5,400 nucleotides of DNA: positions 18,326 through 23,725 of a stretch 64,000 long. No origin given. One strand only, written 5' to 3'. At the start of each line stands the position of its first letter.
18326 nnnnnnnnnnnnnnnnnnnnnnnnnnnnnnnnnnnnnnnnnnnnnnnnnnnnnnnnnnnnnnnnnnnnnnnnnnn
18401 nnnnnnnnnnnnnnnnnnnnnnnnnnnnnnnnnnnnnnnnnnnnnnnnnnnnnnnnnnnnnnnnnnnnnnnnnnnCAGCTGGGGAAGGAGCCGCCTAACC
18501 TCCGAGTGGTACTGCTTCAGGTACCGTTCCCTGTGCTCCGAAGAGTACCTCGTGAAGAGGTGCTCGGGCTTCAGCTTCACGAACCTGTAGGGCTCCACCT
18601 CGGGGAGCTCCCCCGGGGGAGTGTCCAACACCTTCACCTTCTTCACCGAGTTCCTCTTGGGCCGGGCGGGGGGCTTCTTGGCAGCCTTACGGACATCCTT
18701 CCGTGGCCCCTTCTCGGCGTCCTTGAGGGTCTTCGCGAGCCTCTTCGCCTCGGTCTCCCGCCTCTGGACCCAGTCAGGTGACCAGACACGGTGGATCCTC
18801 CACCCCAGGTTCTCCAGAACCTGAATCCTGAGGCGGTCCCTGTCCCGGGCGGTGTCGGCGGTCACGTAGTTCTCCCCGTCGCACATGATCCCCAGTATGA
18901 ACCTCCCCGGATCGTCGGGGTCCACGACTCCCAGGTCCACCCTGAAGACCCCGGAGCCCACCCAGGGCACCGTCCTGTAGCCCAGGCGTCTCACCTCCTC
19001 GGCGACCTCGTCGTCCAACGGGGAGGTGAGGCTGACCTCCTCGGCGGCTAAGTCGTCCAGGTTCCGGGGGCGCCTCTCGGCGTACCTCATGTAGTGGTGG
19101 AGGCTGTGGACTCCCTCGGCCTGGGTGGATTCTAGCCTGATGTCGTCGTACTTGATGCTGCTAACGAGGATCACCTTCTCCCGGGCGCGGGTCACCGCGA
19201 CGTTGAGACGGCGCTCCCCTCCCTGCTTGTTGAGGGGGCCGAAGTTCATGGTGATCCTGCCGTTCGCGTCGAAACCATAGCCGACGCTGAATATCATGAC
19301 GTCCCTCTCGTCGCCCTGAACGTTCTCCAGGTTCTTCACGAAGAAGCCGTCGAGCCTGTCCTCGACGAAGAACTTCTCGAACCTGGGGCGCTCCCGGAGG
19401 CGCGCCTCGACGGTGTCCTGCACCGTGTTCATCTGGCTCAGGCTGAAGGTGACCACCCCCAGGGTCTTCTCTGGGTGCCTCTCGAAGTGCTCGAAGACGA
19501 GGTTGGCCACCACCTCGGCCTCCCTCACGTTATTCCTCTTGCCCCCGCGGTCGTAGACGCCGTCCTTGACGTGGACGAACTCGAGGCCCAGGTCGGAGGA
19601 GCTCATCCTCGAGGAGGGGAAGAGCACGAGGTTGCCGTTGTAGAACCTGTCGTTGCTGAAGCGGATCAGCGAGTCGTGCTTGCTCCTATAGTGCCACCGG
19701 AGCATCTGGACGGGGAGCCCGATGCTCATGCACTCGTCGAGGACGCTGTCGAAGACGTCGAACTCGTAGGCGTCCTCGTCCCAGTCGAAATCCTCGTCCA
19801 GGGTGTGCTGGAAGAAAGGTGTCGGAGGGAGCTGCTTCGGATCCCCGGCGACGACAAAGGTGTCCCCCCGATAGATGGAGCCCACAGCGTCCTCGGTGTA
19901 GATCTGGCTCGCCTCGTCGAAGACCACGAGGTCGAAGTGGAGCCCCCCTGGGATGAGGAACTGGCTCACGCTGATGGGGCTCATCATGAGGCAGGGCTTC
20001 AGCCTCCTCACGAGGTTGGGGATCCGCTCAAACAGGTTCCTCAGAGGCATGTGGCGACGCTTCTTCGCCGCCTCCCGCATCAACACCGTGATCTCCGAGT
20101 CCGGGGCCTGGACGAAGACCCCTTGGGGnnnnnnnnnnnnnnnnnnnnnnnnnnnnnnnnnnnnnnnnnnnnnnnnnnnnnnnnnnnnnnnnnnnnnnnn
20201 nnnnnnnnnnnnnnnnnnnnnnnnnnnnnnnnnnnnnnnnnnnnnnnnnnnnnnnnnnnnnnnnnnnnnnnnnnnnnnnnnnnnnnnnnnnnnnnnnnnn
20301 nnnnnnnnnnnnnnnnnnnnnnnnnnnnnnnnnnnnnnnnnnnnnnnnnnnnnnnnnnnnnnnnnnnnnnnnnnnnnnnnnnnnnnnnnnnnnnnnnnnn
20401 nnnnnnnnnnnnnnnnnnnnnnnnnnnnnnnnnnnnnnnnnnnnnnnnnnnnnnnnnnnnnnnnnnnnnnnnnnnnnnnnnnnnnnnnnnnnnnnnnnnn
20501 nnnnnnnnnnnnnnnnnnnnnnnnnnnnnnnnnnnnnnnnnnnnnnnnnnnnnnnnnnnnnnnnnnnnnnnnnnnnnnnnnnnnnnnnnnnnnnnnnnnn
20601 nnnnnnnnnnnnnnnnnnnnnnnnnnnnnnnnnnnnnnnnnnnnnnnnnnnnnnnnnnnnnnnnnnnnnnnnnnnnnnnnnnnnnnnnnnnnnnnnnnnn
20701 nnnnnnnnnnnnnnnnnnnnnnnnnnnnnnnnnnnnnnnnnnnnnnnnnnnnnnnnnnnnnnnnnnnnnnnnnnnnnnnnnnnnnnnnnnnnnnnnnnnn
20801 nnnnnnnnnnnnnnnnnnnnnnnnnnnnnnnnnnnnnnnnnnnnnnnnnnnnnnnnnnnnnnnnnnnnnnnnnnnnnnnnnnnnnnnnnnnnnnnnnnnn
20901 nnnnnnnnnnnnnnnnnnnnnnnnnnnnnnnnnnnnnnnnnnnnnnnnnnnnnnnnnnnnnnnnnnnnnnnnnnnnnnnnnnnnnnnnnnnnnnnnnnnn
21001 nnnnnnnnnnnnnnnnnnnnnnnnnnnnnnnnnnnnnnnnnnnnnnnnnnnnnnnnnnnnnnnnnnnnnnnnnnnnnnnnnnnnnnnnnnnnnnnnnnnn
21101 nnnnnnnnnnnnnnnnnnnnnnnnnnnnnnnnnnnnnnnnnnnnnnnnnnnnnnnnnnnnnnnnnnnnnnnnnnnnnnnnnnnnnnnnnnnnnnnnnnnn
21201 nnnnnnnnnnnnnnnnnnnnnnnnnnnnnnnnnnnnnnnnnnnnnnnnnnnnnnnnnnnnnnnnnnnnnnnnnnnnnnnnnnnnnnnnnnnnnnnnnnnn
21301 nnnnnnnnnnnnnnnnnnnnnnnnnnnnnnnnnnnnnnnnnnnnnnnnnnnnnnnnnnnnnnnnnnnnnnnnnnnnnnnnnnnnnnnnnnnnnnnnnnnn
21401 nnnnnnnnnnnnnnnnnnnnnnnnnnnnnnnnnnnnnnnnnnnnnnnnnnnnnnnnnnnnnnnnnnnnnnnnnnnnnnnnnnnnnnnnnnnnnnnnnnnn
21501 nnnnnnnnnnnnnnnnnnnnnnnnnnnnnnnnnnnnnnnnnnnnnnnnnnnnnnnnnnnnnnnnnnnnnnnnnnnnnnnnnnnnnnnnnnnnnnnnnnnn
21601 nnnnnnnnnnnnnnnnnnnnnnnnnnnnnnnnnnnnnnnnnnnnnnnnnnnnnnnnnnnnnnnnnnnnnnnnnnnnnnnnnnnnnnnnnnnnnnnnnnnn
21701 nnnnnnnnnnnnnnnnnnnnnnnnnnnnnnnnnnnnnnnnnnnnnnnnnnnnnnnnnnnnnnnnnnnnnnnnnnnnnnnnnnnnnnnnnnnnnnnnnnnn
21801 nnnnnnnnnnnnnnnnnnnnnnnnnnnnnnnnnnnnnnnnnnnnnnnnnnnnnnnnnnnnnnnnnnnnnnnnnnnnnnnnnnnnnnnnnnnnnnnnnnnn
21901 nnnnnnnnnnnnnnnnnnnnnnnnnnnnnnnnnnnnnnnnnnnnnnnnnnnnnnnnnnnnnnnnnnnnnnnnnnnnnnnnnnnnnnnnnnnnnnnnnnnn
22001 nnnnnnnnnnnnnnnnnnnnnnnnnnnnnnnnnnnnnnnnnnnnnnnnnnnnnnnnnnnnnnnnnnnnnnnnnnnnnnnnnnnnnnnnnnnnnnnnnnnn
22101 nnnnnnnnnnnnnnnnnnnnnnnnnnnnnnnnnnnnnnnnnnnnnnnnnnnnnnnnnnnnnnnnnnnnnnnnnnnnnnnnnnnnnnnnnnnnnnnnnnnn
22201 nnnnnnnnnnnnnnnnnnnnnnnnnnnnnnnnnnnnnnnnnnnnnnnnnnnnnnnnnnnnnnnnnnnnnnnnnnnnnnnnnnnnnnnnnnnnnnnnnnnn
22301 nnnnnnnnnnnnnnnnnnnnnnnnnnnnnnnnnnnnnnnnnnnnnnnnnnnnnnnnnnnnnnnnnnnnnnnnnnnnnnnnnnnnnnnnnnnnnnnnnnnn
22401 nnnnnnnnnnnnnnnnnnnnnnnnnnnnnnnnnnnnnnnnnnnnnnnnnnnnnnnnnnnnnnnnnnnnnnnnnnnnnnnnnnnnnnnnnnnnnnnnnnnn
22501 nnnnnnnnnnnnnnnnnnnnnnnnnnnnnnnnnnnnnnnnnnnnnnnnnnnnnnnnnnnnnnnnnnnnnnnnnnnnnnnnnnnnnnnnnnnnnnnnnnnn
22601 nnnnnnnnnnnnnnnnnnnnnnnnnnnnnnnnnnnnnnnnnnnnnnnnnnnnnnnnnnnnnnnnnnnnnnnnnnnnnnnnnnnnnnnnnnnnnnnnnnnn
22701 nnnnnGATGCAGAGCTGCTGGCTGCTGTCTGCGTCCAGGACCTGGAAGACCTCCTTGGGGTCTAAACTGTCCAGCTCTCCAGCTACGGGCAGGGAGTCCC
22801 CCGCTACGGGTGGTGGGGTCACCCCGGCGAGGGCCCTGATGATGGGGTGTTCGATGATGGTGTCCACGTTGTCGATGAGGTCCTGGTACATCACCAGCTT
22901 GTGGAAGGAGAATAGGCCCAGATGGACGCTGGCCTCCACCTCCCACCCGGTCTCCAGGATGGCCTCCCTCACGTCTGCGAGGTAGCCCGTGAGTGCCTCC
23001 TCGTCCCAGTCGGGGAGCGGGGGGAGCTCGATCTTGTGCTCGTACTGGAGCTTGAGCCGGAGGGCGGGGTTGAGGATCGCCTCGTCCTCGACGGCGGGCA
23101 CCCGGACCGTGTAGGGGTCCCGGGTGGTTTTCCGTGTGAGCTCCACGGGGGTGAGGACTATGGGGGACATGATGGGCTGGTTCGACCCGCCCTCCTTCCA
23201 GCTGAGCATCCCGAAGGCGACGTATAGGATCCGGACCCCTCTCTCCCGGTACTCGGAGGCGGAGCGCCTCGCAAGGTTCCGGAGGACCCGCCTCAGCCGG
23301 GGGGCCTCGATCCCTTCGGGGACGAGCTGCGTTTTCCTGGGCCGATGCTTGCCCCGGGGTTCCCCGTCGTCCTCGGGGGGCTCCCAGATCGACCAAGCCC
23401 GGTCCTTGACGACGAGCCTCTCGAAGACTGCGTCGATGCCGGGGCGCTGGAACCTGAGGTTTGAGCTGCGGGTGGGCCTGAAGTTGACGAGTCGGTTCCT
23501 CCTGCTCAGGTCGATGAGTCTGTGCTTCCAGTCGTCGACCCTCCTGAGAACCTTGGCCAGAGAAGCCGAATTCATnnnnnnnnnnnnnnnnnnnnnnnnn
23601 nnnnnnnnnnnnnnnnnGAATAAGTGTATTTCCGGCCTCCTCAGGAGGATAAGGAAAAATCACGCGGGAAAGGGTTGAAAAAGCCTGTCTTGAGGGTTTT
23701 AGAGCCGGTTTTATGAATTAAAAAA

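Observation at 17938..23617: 1.85k-aa single-gene helicase-nuclease (DUF4011 / Upf1-like SF1 helicase / REase fold / DUF3320) abutting tRNA-Asn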

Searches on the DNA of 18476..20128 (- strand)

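Call 54: search_dna_similar(query=L106:2023-7758:+, collection=ecoli_genomes, mode=near, max_rows=12, rows=spread)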
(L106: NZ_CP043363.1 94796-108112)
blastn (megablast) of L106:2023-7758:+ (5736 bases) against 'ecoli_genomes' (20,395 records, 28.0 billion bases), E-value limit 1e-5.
Records with a match: 309; places in all: 310; records where one place covers at least 80% of the query: 264.
Genomes with a match: 309 of 5426; with a place that covers at least 80% of the query: 264. Places per genome that has any: lowest 1, median 1, highest 2. On chromosomes: 309 places; on plasmids: 1.
Best place of each record, by identity: >=99% 304; 95-99% 2; 90-95% 3.
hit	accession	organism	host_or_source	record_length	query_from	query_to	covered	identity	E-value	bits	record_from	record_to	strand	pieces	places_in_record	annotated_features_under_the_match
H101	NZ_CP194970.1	Escherichia coli strain EC28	Homo sapiens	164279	1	5736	100%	100.0%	0e+0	10587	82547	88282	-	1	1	hhe: DUF4011 domain-containing anti-phage protein Hhe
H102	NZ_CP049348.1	Escherichia coli strain 3R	Chicken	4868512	1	5736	100%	99.8%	0e+0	10527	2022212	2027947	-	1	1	hhe: DUF4011 domain-containing anti-phage protein Hhe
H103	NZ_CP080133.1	Escherichia coli strain PK8277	chicken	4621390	1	5736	100%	99.8%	0e+0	10521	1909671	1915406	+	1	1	hhe: DUF4011 domain-containing anti-phage protein Hhe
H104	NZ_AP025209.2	Escherichia coli strain 2017.06.04CC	Homo sapiens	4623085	1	5736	100%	99.8%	0e+0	10515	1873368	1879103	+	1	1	hhe: DUF4011 domain-containing anti-phage protein Hhe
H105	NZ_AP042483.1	Escherichia coli strain OkiPb01677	bovine feces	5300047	1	5736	100%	99.8%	0e+0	10515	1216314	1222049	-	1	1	hhe: DUF4011 domain-containing anti-phage protein Hhe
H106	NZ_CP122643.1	Escherichia coli strain ETEC4079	Sus scrofa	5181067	1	5736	100%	99.7%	0e+0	10510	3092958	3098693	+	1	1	hhe: DUF4011 domain-containing anti-phage protein Hhe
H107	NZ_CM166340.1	Escherichia coli strain CH10982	Homo sapiens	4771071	1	5736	100%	99.7%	0e+0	10520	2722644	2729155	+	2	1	DUF4011 domain-containing protein | AAA domain-containing protein | IS1-like element IS1B family transposase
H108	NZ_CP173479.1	Escherichia coli strain 98223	Homo sapiens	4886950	1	5736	100%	99.7%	0e+0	10504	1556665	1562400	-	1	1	hhe: DUF4011 domain-containing anti-phage protein Hhe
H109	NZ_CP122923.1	Escherichia coli strain ETEC1703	Sus scrofa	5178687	1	5736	100%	99.7%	0e+0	10499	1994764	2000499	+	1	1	hhe: DUF4011 domain-containing anti-phage protein Hhe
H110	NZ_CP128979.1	Escherichia coli strain TUM1881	missing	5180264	1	5736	100%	99.7%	0e+0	10493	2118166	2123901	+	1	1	hhe: DUF4011 domain-containing anti-phage protein Hhe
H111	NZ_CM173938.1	Escherichia coli strain E143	Homo sapiens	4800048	3231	5736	44%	99.6%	0e+0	4578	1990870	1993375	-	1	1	PDDEXK-like endonuclease domain-containing protein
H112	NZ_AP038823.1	Escherichia coli strain TB4328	Gallus gallus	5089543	1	87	2%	100.0%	3e-35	161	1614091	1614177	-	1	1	none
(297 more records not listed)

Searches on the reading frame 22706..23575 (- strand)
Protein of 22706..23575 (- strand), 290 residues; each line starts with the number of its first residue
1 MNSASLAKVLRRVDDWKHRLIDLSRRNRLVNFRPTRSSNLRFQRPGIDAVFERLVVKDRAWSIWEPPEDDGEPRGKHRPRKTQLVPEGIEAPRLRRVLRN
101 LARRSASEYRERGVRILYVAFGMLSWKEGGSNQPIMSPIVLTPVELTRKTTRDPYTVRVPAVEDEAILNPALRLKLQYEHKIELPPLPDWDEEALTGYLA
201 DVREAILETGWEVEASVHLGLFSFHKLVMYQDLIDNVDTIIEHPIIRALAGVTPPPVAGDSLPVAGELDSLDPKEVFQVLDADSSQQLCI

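Call 73: predict_structure(alignment_id=A2)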
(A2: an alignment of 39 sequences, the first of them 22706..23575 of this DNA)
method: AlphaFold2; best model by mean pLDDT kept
length: 290 residues; sequences in the alignment: 39
mean_pLDDT: 84.7   pTM: 0.77
mean pLDDT of the five models: 84.7, 83.0, 82.9, 80.6, 79.1
residues with pLDDT >= 90: 132; 70-90: 118; 50-70: 25; < 50: 15
segments of 3 or more residues with pLDDT < 50: 73-75, 279-290
pLDDT, mean of each block of 10 residues (from residue 1): 83 86 85 86 96 94 83 64 93 93 92 91 90 90 94 92 83 91 93 94 93 96 83 86 84 69 71 60 41
secondary structure, 60 per line:
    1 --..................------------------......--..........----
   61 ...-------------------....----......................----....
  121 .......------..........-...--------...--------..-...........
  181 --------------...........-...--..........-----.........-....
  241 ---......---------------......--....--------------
elements in order: H3-20 E39-44 H47-56 E61-63 E83-86 H91-112 E117-127 E134-143 E145-147 E156-158 H170-180 H195-205 E212-221 H227-235 H237-240 H244-249 H265-270 H273-276
